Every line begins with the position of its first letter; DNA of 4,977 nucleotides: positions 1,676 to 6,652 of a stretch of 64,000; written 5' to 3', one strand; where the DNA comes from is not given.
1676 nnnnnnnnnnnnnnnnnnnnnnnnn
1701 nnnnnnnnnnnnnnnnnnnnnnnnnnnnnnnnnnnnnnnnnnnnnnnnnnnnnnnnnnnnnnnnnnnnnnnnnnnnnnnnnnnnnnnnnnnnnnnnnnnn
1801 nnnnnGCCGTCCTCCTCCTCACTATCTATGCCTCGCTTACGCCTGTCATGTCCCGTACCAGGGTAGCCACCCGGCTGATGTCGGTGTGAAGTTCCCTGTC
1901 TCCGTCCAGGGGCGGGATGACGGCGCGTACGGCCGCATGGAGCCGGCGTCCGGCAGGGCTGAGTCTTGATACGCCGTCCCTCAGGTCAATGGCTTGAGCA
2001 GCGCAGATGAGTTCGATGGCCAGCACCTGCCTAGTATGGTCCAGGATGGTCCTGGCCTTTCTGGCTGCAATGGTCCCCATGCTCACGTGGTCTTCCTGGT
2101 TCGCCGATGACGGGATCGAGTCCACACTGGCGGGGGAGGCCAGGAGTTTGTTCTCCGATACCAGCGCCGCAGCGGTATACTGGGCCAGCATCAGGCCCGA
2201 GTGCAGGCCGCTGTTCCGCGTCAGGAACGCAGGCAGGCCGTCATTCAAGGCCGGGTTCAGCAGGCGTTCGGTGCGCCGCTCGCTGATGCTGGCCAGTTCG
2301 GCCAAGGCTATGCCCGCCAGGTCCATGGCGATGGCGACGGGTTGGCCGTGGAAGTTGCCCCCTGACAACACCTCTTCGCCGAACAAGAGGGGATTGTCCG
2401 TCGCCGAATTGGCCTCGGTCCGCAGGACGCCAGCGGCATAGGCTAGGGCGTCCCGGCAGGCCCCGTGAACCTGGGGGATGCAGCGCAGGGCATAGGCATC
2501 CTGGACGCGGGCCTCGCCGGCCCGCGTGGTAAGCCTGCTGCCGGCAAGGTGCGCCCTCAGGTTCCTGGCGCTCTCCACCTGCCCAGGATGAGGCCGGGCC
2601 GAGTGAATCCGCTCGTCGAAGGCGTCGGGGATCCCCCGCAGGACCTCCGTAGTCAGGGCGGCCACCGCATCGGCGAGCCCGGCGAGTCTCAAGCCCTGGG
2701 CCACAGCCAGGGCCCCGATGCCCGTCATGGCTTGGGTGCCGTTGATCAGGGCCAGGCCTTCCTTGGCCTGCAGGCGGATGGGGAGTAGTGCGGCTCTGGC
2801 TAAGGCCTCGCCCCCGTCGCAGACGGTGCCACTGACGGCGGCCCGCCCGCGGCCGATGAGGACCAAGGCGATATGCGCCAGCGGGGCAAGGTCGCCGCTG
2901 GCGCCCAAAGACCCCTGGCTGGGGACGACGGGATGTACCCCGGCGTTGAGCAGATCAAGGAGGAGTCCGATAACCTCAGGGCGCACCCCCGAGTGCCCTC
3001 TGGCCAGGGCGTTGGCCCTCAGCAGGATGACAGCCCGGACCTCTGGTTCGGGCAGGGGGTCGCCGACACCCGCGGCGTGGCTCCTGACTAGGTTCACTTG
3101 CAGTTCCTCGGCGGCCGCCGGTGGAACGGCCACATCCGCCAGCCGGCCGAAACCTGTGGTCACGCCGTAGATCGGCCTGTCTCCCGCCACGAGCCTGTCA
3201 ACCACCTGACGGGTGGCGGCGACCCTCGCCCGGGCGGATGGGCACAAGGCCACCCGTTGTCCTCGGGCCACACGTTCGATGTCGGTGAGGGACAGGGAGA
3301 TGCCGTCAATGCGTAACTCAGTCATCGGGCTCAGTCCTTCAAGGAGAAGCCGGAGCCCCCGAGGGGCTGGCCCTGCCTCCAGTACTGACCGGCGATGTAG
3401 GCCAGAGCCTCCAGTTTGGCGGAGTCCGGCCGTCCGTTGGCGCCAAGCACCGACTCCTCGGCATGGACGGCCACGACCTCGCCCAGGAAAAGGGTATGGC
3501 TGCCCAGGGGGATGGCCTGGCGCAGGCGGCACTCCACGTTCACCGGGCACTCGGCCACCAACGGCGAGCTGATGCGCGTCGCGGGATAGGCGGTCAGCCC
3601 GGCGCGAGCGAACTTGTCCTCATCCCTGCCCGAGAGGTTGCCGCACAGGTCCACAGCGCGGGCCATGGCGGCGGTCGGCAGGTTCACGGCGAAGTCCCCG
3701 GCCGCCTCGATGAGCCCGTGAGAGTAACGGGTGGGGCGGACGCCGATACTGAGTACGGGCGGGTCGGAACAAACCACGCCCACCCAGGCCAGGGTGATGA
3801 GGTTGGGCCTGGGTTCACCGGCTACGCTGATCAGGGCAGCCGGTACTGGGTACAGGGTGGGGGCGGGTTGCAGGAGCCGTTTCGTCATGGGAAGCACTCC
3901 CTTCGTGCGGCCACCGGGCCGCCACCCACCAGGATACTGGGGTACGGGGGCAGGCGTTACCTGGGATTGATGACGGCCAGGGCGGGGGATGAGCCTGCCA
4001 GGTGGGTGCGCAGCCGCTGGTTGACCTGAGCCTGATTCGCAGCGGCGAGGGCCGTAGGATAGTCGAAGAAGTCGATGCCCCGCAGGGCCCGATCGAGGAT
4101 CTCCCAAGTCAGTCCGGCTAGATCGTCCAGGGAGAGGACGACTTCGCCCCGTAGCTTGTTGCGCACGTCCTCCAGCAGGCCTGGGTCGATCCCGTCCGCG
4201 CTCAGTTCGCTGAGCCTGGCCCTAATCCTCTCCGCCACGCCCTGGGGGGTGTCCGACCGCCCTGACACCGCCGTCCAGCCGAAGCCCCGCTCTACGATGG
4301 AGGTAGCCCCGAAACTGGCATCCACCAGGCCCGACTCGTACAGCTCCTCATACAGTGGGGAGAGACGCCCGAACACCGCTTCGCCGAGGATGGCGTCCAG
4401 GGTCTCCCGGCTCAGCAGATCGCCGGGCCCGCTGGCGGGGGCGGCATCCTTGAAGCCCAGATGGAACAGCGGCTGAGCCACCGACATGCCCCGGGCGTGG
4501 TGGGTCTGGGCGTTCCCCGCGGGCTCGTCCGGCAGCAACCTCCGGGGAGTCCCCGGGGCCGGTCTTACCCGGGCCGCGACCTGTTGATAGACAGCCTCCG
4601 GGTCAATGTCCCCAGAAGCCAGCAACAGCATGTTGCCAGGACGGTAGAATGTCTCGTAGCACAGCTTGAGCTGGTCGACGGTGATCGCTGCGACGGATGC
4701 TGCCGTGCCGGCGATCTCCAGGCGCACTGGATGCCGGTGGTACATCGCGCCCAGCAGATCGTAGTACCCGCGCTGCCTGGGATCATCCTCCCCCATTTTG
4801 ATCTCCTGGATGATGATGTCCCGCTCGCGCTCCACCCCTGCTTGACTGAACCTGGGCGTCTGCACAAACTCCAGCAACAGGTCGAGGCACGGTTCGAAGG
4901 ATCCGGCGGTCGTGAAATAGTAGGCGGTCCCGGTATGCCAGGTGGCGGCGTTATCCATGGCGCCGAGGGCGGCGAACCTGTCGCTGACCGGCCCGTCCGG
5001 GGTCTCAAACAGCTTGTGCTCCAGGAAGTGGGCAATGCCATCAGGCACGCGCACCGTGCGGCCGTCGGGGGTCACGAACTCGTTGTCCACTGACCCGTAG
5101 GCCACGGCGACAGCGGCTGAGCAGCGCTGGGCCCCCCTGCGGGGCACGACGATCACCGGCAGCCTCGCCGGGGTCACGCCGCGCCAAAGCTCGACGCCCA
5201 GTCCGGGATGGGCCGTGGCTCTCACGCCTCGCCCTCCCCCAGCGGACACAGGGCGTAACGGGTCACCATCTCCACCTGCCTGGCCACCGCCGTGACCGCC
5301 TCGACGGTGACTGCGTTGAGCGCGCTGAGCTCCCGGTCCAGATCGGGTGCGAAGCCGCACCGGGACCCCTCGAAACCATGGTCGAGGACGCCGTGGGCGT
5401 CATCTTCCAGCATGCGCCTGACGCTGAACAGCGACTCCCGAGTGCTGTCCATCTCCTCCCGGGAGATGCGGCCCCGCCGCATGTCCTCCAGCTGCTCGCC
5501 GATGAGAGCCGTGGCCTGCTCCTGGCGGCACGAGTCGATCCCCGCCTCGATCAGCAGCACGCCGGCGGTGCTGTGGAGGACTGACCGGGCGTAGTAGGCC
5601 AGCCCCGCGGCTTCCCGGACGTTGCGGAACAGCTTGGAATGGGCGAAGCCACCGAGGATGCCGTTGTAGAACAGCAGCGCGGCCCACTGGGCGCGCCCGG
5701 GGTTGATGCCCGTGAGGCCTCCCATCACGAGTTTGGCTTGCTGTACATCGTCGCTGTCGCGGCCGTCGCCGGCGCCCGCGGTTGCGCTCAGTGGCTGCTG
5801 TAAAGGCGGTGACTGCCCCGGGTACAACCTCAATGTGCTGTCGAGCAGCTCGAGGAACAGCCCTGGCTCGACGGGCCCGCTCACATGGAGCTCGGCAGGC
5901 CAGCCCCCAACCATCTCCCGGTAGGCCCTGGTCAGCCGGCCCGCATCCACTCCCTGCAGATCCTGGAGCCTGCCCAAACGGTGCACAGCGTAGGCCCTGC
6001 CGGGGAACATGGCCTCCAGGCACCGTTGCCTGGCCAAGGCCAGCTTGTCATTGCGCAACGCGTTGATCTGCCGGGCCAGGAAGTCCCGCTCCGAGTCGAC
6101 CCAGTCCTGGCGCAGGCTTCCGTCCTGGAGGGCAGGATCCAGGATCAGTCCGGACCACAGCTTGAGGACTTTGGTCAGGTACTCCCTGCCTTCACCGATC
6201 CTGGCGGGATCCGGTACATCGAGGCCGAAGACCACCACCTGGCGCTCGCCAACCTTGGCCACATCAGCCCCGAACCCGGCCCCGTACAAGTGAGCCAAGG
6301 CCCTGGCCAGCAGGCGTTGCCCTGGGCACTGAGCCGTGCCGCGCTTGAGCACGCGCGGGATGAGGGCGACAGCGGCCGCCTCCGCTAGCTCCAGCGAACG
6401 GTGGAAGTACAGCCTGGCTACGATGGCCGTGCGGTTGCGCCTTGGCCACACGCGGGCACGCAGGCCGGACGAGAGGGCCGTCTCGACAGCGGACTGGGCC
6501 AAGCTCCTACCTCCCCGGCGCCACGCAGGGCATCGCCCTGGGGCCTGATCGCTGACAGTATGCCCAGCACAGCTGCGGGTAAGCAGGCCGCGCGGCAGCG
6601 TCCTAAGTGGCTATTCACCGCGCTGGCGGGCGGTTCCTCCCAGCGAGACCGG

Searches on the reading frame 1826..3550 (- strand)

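Call 49: search_protein_families(library=ncbifam, proteins=[window:1826-3550:-], max_evalue=0.000001)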
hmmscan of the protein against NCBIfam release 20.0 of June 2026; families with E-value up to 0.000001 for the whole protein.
window:1826-3550:- (574 aa): 8 families
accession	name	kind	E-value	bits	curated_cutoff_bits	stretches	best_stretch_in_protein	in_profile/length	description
NF006871.0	PRK09367.1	subfamily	2.2e-205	683.1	524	1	77-568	2-495/505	histidine ammonia-lyase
TIGR01225.1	hutH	equivalog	1.3e-201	670.5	539.15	1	80-567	2-491/506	histidine ammonia-lyase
TIGR03832.1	Tyr_2_3_mutase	equivalog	3.6e-149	497.5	501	1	81-564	1-506/507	tyrosine 2,3-aminomutase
TIGR04475.1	Phe_D_beta_mut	equivalog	1.6e-126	423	800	1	84-564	8-508/510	phenylalanine aminomutase (D-beta-phenylalanine forming)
NF053541.1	FlxA_rubin_TAL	equivalog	1.5e-111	373.3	700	1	89-565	4-496/498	flexirubin biosynthesis tyrosine ammonia-lyase FlxA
NF041222.1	BagA_FevW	exception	8.4e-89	298.5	1000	1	81-566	3-515/529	bagremycin/ferroverdin biosynthesis tyrosine ammonia-lyase BagA/FevW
TIGR01226.1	phe_am_lyase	equivalog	1.4e-88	297.9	519.15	1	74-525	28-502/680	phenylalanine ammonia-lyase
TIGR04473.1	taxol_Phe_23mut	exception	3.1e-58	197.6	1250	1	99-525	50-498/687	phenylalanine aminomutase (L-beta-phenylalanine forming)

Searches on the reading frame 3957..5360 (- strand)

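Call 49: search_protein_families(library=ncbifam, proteins=[window:3957-5360:-], max_evalue=0.000001)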
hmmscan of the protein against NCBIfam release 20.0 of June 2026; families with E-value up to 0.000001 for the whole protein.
window:3957-5360:- (467 aa): 3 families
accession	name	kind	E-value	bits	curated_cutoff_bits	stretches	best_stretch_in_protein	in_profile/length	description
NF047421.1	YfmH_fam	equivalog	2e-98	330.4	250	1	66-464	18-421/425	EF-P 5-aminopentanol modification-associated protein YfmH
NF047422.1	YfmF_fam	equivalog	3.9e-11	42.5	285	1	167-304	115-254/412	EF-P 5-aminopentanol modification-associated protein YfmF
TIGR02110.1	PQQ_syn_pqqF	equivalog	8.1e-11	41.4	320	1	64-250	6-192/697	pyrroloquinoline quinone biosynthesis protein PqqF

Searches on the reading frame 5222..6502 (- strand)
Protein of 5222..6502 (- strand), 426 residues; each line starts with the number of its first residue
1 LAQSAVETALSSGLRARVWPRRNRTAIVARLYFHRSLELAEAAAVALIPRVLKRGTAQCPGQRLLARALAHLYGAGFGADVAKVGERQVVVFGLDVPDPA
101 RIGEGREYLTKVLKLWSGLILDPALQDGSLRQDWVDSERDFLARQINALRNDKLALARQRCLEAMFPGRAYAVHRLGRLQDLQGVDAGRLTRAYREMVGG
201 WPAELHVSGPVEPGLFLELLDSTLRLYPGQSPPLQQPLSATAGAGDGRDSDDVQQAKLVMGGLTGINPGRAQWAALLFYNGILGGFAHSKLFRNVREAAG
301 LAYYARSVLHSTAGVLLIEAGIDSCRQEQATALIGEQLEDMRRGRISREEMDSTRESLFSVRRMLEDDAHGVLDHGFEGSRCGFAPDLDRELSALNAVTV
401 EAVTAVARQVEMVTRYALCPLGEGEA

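Call 49: search_protein_families(library=ncbifam, proteins=[window:5222-6502:-], max_evalue=0.000001)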
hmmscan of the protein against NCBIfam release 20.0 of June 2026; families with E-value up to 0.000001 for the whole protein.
window:5222-6502:- (426 aa): 1 family
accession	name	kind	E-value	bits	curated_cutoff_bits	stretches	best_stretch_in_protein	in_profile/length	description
NF047422.1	YfmF_fam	equivalog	1.6e-88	297.4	285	1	28-418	17-409/412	EF-P 5-aminopentanol modification-associated protein YfmF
